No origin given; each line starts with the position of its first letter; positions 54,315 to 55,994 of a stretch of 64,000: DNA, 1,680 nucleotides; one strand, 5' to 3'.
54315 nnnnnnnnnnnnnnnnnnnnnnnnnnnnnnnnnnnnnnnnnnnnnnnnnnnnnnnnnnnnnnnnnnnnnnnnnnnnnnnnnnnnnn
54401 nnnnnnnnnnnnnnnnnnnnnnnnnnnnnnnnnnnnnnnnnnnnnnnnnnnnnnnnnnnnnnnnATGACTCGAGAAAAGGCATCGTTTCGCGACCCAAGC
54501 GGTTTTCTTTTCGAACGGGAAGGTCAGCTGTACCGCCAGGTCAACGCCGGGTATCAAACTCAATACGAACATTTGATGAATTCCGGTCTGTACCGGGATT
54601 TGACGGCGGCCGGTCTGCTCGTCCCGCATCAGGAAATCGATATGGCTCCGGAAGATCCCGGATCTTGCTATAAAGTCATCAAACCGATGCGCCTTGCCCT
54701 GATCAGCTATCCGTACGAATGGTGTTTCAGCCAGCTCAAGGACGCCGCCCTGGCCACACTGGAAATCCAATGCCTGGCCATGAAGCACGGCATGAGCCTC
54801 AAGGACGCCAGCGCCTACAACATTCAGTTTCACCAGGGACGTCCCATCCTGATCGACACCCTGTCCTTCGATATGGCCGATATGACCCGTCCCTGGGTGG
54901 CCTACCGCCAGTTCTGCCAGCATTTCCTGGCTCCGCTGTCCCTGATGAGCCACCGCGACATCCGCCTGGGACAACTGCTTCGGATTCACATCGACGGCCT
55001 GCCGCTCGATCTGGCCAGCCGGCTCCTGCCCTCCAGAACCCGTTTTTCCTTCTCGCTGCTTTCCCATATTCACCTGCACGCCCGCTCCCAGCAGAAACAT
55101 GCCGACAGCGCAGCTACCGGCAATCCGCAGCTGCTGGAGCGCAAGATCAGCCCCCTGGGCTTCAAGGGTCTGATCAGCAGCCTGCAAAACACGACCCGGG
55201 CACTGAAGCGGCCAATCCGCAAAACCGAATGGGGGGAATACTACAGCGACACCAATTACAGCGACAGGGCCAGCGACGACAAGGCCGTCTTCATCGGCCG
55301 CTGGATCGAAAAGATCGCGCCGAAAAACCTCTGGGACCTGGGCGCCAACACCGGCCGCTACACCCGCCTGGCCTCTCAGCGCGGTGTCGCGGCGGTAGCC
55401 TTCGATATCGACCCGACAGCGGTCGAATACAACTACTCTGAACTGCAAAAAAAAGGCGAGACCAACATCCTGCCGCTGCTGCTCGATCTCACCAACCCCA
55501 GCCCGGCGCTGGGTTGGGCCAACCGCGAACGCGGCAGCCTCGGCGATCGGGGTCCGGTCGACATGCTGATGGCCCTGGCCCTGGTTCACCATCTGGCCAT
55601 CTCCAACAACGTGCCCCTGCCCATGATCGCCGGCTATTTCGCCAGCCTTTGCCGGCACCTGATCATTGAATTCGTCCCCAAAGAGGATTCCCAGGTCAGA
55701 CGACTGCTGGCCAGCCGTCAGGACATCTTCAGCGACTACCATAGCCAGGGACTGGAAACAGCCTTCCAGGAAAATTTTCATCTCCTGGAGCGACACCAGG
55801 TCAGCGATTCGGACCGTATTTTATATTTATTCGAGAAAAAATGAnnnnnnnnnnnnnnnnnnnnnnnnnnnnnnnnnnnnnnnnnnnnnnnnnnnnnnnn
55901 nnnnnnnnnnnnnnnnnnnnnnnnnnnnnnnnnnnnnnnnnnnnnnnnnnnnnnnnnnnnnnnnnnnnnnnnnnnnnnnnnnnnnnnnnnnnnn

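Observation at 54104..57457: Three-gene surface-modification module: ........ protein + kinase/methyltransferase fusion + LtaS/EptA-fold transferase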

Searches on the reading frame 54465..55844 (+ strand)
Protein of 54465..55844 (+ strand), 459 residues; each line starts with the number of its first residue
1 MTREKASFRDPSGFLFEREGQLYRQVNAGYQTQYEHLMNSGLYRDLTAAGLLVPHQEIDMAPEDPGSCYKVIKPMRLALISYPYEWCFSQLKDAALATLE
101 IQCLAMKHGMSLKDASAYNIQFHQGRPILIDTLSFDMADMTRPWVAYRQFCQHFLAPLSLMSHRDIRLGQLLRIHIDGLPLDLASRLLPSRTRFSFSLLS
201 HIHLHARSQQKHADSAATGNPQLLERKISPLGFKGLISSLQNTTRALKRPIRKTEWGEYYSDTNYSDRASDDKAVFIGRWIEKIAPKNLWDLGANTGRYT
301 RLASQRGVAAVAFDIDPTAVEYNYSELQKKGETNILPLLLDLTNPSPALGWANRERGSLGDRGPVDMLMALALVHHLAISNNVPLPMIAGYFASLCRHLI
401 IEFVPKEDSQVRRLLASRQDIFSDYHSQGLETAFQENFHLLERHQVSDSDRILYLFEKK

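Call 3: search_protein_families(library=pfam, proteins=[window:54465-55844:+], max_evalue=0.1)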
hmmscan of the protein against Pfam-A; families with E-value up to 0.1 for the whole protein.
window:54465-55844:+ (459 aa): 3 families
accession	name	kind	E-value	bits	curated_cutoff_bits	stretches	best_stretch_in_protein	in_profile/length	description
PF13489.12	Methyltransf_23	-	0.031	14.4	27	1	283-322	20-59/164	Methyltransferase domain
PF08241.18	Methyltransf_11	-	0.056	14.5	21.2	0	291-332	2-43/95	Methyltransferase domain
PF13649.12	Methyltransf_25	-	0.058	14.5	27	0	291-335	3-48/97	Methyltransferase domain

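Call 4: search_protein_families(library=ncbifam, proteins=[window:54465-55844:+], max_evalue=0.1)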
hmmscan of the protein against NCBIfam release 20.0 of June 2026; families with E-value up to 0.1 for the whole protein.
window:54465-55844:+ (459 aa): 0 families

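Call 6: search_solved_structures(query=window:54465-55844:+, max_evalue=10, show_alignments=2)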
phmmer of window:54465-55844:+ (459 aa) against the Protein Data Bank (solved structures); distinct sequences matched with E-value up to 10: 2.
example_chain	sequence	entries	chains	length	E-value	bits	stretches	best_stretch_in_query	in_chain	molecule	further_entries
9rfr_A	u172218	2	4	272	0.12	14.9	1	288-324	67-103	Ubiquinone biosynthesis O-methyltransferase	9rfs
5wp5_A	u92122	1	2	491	0.57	12.6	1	248-345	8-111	Phosphomethylethanolamine N-methyltransferase 2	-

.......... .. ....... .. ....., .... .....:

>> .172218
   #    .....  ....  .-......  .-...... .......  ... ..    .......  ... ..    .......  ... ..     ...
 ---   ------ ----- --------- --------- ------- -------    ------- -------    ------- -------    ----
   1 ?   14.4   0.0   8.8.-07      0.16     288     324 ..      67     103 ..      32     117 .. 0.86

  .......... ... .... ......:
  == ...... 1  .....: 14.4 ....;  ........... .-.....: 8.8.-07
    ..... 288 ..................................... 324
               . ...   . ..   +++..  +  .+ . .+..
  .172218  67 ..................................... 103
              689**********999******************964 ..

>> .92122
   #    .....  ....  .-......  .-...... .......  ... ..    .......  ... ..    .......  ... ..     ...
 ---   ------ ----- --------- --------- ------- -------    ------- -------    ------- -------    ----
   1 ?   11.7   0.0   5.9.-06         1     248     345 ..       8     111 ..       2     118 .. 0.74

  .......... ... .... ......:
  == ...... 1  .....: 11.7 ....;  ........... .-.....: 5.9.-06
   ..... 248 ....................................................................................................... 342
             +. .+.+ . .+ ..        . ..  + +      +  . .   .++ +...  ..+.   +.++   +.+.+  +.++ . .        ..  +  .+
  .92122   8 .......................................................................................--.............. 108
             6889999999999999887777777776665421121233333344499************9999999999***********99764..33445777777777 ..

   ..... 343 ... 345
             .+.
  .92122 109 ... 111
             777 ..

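Call 8: find_homologous_proteins(query=window:54465-55844:+, max_evalue=0.001)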
Query window:54465-55844:+ (459 aa): 8000 proteins with E <= 0.001 among 8000 candidates; the best 120 are listed.
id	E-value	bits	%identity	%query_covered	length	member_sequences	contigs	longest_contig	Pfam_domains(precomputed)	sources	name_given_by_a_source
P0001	0.0e+0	1053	100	100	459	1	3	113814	-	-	-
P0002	0.0e+0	1050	100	100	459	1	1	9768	-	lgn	-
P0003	0.0e+0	1042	99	100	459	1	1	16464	-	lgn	-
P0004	3.7e-236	803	76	100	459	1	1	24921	-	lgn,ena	-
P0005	2.4e-222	757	71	100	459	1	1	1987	-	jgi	-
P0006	2.1e-216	738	71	100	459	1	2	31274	-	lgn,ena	-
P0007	8.8e-209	712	67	100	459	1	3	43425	-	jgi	jgi:hypothetical protein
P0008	1.4e-196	672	70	92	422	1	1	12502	-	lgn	-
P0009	2.3e-183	629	61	100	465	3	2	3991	-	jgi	-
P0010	1.7e-182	626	60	100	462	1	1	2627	-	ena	-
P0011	5.8e-182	624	61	99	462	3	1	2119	-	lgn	-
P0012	9.0e-181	620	62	99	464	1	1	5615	-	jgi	jgi:hypothetical protein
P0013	2.4e-180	619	60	100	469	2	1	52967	PF13489.13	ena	-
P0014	2.6e-180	619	61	100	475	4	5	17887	PF13489.13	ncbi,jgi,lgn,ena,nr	ncbi:MAG TPA: class I SAM-dependent methyltransferase [Anaerolineales bacterium]|nr:class I SAM-depe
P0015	3.2e-180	618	59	99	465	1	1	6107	-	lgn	-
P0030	2.7e-178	612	60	99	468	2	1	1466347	-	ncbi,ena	-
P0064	1.3e-176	606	59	100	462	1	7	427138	-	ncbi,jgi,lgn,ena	-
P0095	1.0e-175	603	61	99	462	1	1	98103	-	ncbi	ncbi:MAG: class I SAM-dependent methyltransferase [Chloroflexota bacterium]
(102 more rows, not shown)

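Call 9: find_encoding_contigs(protein=P0030, flank=6000, max_places=2)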
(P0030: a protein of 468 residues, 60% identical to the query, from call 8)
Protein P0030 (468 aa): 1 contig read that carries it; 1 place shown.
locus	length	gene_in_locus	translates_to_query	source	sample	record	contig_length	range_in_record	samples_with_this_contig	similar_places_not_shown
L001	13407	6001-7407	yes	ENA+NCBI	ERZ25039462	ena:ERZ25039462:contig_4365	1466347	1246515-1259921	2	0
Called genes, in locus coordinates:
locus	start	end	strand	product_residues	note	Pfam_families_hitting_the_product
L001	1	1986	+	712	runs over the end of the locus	-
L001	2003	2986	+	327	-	PF00535:Glycos_transf_2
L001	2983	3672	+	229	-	PF08889:WbqC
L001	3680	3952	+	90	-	-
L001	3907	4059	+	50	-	-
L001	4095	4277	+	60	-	-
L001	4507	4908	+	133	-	PF00155:Aminotran_1_2 (weak), PF01041:DegT_DnrJ_EryC1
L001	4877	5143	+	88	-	PF01041:DegT_DnrJ_EryC1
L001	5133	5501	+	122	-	PF01041:DegT_DnrJ_EryC1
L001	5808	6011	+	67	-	-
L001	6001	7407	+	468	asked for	-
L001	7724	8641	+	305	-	PF00318:Ribosomal_S2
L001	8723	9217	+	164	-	PF00889:EF_TS, PF22566:UBA_8 (weak), PF25025:EF-Ts_N (weak), PF28540:UBA_UBAP2 (faint)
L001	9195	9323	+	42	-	-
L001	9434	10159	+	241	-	PF00696:AA_kinase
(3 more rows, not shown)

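Call 10: find_encoding_contigs(protein=P0064, flank=6000, max_places=2)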
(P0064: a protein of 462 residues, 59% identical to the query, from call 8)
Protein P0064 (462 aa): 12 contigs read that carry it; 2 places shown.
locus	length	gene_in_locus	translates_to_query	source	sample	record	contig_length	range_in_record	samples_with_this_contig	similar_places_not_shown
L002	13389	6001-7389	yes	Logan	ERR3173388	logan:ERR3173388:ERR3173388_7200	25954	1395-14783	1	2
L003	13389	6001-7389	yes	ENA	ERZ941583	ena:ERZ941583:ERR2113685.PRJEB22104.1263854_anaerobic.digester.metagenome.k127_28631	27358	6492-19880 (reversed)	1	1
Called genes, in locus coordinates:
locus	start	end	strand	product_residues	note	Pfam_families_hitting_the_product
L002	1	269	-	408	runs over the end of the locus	PF13412:HTH_24, PF12802:MarR_2 (weak), PF00480:ROK, PF01869:BcrAD_BadFG (faint)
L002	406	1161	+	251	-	PF01746:tRNA_m1G_MT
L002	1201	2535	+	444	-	PF07690:MFS_1, PF13347:MFS_2, PF03209:PUCC, PF07690:MFS_1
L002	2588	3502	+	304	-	PF01408:GFO_IDH_MocA, PF02894:GFO_IDH_MocA_C, PF22725:GFO_IDH_MocA_C3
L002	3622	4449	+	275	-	PF00106:adh_short, PF08659:KR (weak), PF13561:adh_short_C2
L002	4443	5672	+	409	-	PF02348:CTP_transf_3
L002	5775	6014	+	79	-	-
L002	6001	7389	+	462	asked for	-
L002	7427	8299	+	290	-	PF03102:NeuB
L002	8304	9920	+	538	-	-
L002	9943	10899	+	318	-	PF00535:Glycos_transf_2, PF13641:Glyco_tranf_2_3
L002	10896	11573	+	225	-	PF02348:CTP_transf_3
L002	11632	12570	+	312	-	PF00389:2-Hacid_dh, PF02826:2-Hacid_dh_C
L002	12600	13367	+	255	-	PF00106:adh_short, PF01370:Epimerase, PF13561:adh_short_C2, PF08659:KR (weak), PF23441:SDR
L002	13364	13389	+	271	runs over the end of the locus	PF01973:MptE-like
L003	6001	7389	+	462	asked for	-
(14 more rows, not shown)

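Call 11: find_encoding_contigs(protein=P0095, flank=6000, max_places=2)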
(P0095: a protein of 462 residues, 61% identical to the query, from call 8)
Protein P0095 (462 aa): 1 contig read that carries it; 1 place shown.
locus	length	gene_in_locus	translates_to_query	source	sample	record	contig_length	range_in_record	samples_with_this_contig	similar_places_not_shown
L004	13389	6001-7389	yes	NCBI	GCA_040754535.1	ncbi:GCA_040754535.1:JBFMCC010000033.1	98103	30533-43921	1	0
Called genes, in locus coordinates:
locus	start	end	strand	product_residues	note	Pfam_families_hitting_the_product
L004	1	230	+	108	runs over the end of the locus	PF00886:Ribosomal_S16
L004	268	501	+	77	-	PF13083:KH_KhpA-B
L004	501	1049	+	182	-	PF01782:RimM, PF05239:PRC, PF24986:PRC_RimM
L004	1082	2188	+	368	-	PF02481:DNA_processg_A, PF18306:LDcluster4 (faint), PF17782:WHD_DprA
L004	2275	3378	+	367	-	PF00483:NTP_transferase, PF12804:NTP_transf_3, PF22640:ManC_GMP_beta-helix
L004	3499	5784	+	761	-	PF18930:DUF5679, PF01751:Toprim, PF01131:Topoisom_bac, PF01396:Zn_ribbon_Top1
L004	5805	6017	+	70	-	-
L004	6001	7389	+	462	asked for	-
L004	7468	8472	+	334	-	-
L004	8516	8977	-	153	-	PF03449:GreA_GreB_N, PF01272:GreA_GreB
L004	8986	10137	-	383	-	PF01966:HD, PF13286:HD_assoc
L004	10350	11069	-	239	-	PF14808:TMEM164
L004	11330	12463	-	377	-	PF03734:YkuD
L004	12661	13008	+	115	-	PF03259:Robl_LC7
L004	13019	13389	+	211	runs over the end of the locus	PF02830:V4R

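Call 25: find_related_loci(query=A1, collection=genome_contigs, flank=6000)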
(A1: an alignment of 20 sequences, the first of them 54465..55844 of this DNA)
Query A1 (459 aa) in genome_contigs; peptide patterns used: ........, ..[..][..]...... (x = any residue, [..] = any of these).
600 stretches matched a pattern (row limit reached: there are more); 586 encode a relative of the query (tblastn E <= 1e-3); the best 80 are kept; 80 distinct loci.
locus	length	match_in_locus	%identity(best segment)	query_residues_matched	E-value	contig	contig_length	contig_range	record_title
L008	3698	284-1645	56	6-459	0e+0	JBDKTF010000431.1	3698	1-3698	MAG: Anaerolineaceae bacterium isolate 6_bin.196_R1 c_000000343744, whole genome shotgun sequence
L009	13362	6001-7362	61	2-459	1e-180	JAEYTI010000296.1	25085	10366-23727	MAG: Chloroflexota bacterium isolate OH_CBlB_125 k127_299193, whole genome shotgun sequence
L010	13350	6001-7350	57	6-459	3e-180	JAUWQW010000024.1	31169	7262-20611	MAG: Candidatus Aminicenantes bacterium isolate CSMAG_2512 CSMAG_2512_k141_32203_length_31169_cov_13.0000, whole genome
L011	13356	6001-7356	61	6-459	4e-180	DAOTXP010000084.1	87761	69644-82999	MAG TPA_asm: Anaerolineales bacterium isolate H21_265 k133_1426116, whole genome shotgun sequence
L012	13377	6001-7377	58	3-459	1e-179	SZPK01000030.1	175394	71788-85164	Chloroflexi bacterium CFX2 ZYPT4scaffold_514, whole genome shotgun sequence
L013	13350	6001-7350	58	6-459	3e-179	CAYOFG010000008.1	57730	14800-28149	MAG TPA_asm: uncultured Clostridia bacterium isolate binchicken_co376_202 genome assembly, contig: NODE_386_length_57730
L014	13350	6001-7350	56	5-459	3e-179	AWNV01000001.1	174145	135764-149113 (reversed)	Candidatus Aminicenans sakinawicola JGI OTU-1 OP8COM1_contig_0_0.1, whole genome shotgun sequence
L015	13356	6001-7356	59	6-459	7e-179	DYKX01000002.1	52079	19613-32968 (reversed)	MAG TPA_asm: Anaerolinea thermophila isolate SulCav_AS07-7_2_58_45 SulCav_AS07_7_523_length_52079_cov_20_092361, whole g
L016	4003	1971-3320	56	6-459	0e+0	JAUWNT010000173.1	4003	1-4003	MAG: Candidatus Aminicenantes bacterium isolate CSMAG_2431 CSMAG_2431_k141_106536_length_4003_cov_80.0000, whole genome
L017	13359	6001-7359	57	2-458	3e-178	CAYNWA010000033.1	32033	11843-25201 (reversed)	MAG TPA_asm: uncultured Smithella sp. isolate binchicken_co405_44 genome assembly, contig: NODE_1902_length_32033_cov_33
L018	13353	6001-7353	57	6-458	7e-178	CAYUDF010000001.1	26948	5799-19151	MAG TPA_asm: uncultured bacterium isolate SRP155585_co2_3 genome assembly, contig: NODE_699_length_26948_cov_5.903469, w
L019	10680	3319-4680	58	6-459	1e-177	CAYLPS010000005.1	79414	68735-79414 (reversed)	MAG TPA_asm: uncultured Anaerolineaceae bacterium isolate SRP098346_co1_7 genome assembly, contig: NODE_78_length_79414_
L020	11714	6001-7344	59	6-456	4e-177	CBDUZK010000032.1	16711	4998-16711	MAG TPA_asm: uncultured bacterium isolate SRR22302361_concoct_155 genome assembly, contig: ERZ25748748.1560, whole genom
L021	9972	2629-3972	58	6-457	1e-176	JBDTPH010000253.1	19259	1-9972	MAG: Chloroflexota bacterium isolate cluster3_bin.194 NODE_10166_length_19259_cov_5.982400, whole genome shotgun sequenc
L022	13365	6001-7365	57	3-459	9e-177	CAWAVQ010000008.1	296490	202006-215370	MAG: uncultured Chloroflexia bacterium isolate MFD05684.bin.2.178 genome assembly, contig: contig_13805, whole genome sh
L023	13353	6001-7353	57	4-458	2e-176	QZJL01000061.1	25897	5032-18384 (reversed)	MAG: Dehalococcoidia bacterium isolate SURF_40 Ga0104751_1002837, whole genome shotgun sequence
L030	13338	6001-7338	58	6-455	3e-175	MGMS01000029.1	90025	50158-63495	MAG: Chloroflexi bacterium RBG_13_51_36 RBG_13_scaffold_255, whole genome shotgun sequence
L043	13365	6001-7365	55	3-459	4e-173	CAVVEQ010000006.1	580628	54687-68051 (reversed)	MAG: uncultured Chloroflexia bacterium isolate MFD04716.bin.2.60 genome assembly, contig: contig_15890, whole genome sho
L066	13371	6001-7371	57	1-459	4e-172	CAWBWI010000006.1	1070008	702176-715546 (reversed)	MAG: Candidatus Eisenbacteria bacterium isolate MFD09730.bin.2.41 genome assembly, contig: contig_48829, whole genome sh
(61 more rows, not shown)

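Call 29: predict_structure(alignment_id=A1)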
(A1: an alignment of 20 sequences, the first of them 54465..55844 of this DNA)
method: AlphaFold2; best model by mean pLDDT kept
length: 459 residues; sequences in the alignment: 20
mean_pLDDT: 84.9   pTM: 0.88
mean pLDDT of the five models: 84.9, 84.5, 80.4, 80.0, 77.5
residues with pLDDT >= 90: 232; 70-90: 160; 50-70: 51; < 50: 16
segments of 3 or more residues with pLDDT < 50: 1-9, 345-349
pLDDT, mean of each block of 10 residues (from residue 1): 37 70 88 95 97 93 86 87 92 97 94 89 92 86 81 96 90 84 93 90 83 59 67 89 93 63 72 95 96 87 94 89 92 92 52 63 88 84 88 94 88 73 85 97 92 96
secondary structure, 60 per line:
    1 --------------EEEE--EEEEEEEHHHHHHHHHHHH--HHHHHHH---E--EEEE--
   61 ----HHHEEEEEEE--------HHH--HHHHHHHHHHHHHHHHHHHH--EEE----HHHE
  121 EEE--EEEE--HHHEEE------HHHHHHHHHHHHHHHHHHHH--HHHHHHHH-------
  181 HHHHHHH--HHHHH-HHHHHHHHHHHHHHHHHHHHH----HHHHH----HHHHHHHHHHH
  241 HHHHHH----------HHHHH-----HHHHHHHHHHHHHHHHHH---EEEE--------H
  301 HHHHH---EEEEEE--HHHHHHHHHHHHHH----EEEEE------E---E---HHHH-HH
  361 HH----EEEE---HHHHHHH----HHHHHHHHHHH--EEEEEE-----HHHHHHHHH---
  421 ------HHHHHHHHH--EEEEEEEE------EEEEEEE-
elements in order: E15-18 E21-27 H28-39 H42-48 E55-58 E68-74 H88-107 E110-112 E120-123 E126-129 E135-137 H144-163 H166-173 H181-187 H190-194 H196-216 H221-225 H230-246 H257-261 H267-284 E288-291 H300-305 E309-314 H317-330 E335-339 H354-357 H359-362 E367-370 H374-380 H385-395 E398-403 H409-417 H427-435 E438-445 E452-458

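Call 32: fold_search(model_id=the predicted structure, library=pdb)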
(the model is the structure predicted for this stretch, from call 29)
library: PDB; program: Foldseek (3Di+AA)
matches with E <= 10: 1990; with E <= 0.001: 672
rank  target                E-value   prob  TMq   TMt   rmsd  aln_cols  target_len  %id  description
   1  4m72_A                1.0e-08  1.00  0.28  0.37  19.1       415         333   11  Mutant structure of methyltransferase from Streptomyces hygroscopicus (released 2014-06-25)
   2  4kic_A                1.3e-08  1.00  0.30  0.40  18.6       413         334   12  Crystal structure of methyltransferase from Streptomyces hygroscopicus complexed with S-adenosyl-L-methionine and phen (released 2014-05-07)
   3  4m6x_A                1.8e-08  1.00  0.29  0.38  19.4       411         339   11  Mutant structure of methyltransferase from Streptomyces hygroscopicus complexed with S-adenosyl-L-homocysteine and met (released 2014-06-25)
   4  4kib_A                3.2e-08  1.00  0.30  0.40  18.8       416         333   13  Crystal structure of methyltransferase from Streptomyces hygroscopicus complexed with S-adenosyl-L-homocysteine and me (released 2014-05-07)
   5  4azs                  6.0e-08  1.00  0.29  0.30   5.6       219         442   14  High resolution (2.2 A) crystal structure of WbdD. (released 2012-09-26)
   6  4m6x_B                6.0e-08  1.00  0.29  0.38  19.0       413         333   12  Mutant structure of methyltransferase from Streptomyces hygroscopicus complexed with S-adenosyl-L-homocysteine and met (released 2014-06-25)
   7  4m71_A                7.1e-08  1.00  0.27  0.35  19.2       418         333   12  Mutant structure of methyltransferase from Streptomyces hygroscopicus complexed with S-adenosyl-L-homocysteine and met (released 2014-06-25)
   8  8rye_A                8.3e-08  1.00  0.33  0.58   5.5       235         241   14  AzeJ in complex with MTA and AZE from Pseudomonas aeruginosa (P2(1)2(1)2) (released 2025-01-01)
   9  4azt                  9.8e-08  1.00  0.30  0.31   6.0       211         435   15  Co-crystal structure of WbdD and kinase inhibitor LY294002. (released 2012-09-26)
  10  4m74_B                1.1e-07  1.00  0.31  0.40  18.9       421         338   12  Mutant structure of methyltransferase from Streptomyces hygroscopicus (released 2014-06-25)
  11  4m6y_B                1.1e-07  1.00  0.28  0.36  19.4       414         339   12  Mutant structure of methyltransferase from Streptomyces hygroscopicus complexed with S-adenosyl-L-homocysteine and met (released 2014-06-25)
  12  8ryf_B                1.7e-07  1.00  0.31  0.60   5.3       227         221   12  AzeJ in complex with MTA and AZE from Pseudomonas aeruginosa (P4(2)22) (released 2025-01-01)
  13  8rye_B                1.8e-07  1.00  0.33  0.60   5.5       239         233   13  AzeJ in complex with MTA and AZE from Pseudomonas aeruginosa (P2(1)2(1)2) (released 2025-01-01)
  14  8ryd_B                2.1e-07  1.00  0.33  0.60   5.3       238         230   13  AzeJ in complex with SAH from Pseudomonas aeruginosa (released 2025-01-01)
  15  4nec_C                2.1e-07  1.00  0.27  0.50   7.0       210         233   18  Conversion of a Disulfide Bond into a Thioacetal Group during Echinomycin Biosynthesis (released 2014-01-15)
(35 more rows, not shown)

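Call 35: search_dna_similar(query=window:54465-55844:+, collection=plasmids, mode=protein, max_rows=30, rows=spread)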
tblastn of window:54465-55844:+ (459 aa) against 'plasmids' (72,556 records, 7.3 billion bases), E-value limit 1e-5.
Records with a match: 65; places in all: 65; records where one place covers at least 80% of the query: 65.
Best place of each record, by identity: <60% 65.
By first word of the organism name: Sinorhizobium 57; Rhizobium 3; Singulisphaera 1; Gemmatirosa 1; Deltaproteobacteria 1; Ensifer 1; Novosphingobium 1.
By predicted mobility (MOB-suite, as given by PLSDB): conjugative 61; non-mobilizable 4.
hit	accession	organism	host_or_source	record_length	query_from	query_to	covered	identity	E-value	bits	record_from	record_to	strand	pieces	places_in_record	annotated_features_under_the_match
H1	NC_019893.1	Singulisphaera acidiphila DSM 18658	sphagnum peat from the bog Obukhovskoe ...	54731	2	459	100%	54.1%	2e-146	468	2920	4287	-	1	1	SAM-dependent methyltransferase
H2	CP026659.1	Deltaproteobacteria bacterium Smac51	cockroach,pure culture,hindgut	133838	6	455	98%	49.7%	1e-131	426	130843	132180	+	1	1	SAM-dependent methyltransferase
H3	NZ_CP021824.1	Sinorhizobium meliloti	Medicago truncatula,Single Cell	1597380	3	458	99%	34.6%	4e-71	251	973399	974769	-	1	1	none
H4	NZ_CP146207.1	Sinorhizobium meliloti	-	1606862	3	458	99%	34.6%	1e-70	250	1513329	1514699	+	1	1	none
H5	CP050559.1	Sinorhizobium meliloti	Melilotus officinalis,cell culture,root ...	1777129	3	458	96%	35.8%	1e-60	259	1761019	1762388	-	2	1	none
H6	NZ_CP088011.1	Rhizobium sp. T136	Melilotus albus,Cell culture,root nodule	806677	3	458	99%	34.4%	3e-69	246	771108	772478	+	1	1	SAM-dependent methyltransferase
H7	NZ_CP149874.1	Rhizobium sp. T1473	-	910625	3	458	99%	34.4%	2e-68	244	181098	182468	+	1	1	class I SAM-dependent methyltransferase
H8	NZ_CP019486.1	Sinorhizobium meliloti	alfalfa,single cell,nitrogen fixing ...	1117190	3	458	99%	34.4%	3e-70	249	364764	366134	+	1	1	record has no annotation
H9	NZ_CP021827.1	Sinorhizobium meliloti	Medicago truncatula,Single Cell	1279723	3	458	99%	34.4%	3e-70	249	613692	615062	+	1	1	record has no annotation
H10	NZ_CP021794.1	Sinorhizobium meliloti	Medicago sativa,Single Cell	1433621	3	458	99%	34.4%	3e-70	249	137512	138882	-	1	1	none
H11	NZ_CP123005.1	Sinorhizobium meliloti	Medicago sativa,cell culture,nodules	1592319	3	458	99%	34.4%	3e-70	249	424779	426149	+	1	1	none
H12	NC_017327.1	Sinorhizobium meliloti SM11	-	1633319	3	458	99%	34.4%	3e-70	249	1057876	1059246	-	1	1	none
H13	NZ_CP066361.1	Sinorhizobium meliloti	Medicago lupulina L.,nodules of ...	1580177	3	458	99%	34.4%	3e-70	249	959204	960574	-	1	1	none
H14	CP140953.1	Sinorhizobium meliloti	Medicago lupulina,whole organism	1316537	3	458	99%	34.4%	4e-70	249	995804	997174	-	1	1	noeA: nodulation protein NoeA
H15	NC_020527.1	Sinorhizobium meliloti 2011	-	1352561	3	458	99%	34.4%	4e-70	249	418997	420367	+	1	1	none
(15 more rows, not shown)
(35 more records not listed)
